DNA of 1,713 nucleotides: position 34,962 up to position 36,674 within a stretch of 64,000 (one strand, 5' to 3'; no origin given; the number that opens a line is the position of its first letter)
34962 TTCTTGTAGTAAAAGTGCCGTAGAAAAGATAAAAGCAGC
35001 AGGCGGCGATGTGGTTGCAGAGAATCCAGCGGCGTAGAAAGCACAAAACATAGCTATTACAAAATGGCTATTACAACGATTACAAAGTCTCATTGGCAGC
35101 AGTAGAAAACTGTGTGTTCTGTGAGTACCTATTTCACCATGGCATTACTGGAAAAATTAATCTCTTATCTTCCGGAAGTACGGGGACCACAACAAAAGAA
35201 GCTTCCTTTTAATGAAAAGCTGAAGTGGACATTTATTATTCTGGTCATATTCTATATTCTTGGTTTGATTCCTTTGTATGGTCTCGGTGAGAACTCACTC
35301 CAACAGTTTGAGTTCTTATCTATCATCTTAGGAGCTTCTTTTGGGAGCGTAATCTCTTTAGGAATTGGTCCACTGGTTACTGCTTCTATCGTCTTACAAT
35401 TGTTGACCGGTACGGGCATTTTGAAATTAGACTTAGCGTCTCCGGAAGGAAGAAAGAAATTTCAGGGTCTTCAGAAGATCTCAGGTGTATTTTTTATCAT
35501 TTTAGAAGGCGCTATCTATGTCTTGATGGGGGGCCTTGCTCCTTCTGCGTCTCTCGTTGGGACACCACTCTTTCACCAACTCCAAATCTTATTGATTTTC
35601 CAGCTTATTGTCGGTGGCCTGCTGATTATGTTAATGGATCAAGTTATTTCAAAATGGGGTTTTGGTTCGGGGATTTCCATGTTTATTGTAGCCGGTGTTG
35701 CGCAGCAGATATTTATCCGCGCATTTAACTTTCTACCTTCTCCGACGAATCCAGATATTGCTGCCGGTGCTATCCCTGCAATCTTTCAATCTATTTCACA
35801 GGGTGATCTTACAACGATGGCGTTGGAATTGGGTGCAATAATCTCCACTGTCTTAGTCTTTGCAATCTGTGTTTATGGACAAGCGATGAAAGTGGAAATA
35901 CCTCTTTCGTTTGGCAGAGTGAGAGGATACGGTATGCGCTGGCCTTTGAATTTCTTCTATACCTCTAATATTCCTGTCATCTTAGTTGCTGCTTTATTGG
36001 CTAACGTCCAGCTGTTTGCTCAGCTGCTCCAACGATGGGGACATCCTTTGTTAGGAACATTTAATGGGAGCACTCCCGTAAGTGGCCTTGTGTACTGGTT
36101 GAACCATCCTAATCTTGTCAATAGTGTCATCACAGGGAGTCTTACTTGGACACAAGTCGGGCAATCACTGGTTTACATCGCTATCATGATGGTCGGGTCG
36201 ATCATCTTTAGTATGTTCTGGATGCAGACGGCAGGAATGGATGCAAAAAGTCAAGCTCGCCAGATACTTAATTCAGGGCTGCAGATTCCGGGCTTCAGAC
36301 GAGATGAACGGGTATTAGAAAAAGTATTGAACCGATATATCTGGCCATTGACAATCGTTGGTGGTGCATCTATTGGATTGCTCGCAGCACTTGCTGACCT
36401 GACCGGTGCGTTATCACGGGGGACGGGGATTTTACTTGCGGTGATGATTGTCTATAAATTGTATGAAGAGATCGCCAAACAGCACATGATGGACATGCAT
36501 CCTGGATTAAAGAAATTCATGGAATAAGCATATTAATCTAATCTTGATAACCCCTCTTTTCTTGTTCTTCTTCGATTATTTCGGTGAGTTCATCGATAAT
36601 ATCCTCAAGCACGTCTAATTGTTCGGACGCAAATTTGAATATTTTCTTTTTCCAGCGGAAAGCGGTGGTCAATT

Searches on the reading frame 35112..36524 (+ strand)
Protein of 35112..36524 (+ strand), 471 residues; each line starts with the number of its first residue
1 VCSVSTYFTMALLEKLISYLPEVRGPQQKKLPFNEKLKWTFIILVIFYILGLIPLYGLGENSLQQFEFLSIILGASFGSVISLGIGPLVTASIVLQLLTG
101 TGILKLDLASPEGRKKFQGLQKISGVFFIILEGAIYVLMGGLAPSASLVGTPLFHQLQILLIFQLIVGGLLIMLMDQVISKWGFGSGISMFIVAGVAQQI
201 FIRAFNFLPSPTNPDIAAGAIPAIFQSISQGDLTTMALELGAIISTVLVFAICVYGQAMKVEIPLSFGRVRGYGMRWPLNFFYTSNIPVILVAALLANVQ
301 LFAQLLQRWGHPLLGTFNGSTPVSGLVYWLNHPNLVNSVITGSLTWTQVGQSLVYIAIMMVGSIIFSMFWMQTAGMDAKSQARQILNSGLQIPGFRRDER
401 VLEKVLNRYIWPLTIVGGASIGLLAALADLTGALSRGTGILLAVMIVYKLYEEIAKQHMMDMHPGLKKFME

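Call 44: search_protein_families(library=pfam, proteins=[window:35112-36524:+], max_evalue=0.001)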
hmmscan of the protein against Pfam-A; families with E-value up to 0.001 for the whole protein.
window:35112-36524:+ (471 aa): 2 families
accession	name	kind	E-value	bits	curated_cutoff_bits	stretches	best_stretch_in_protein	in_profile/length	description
PF00344.25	SecY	-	1.9e-63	215.1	32.2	1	79-451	1-306/306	SecY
PF10559.14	Plug_translocon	-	5.7e-06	26.4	22.1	1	45-78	1-35/35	Plug domain of Sec61p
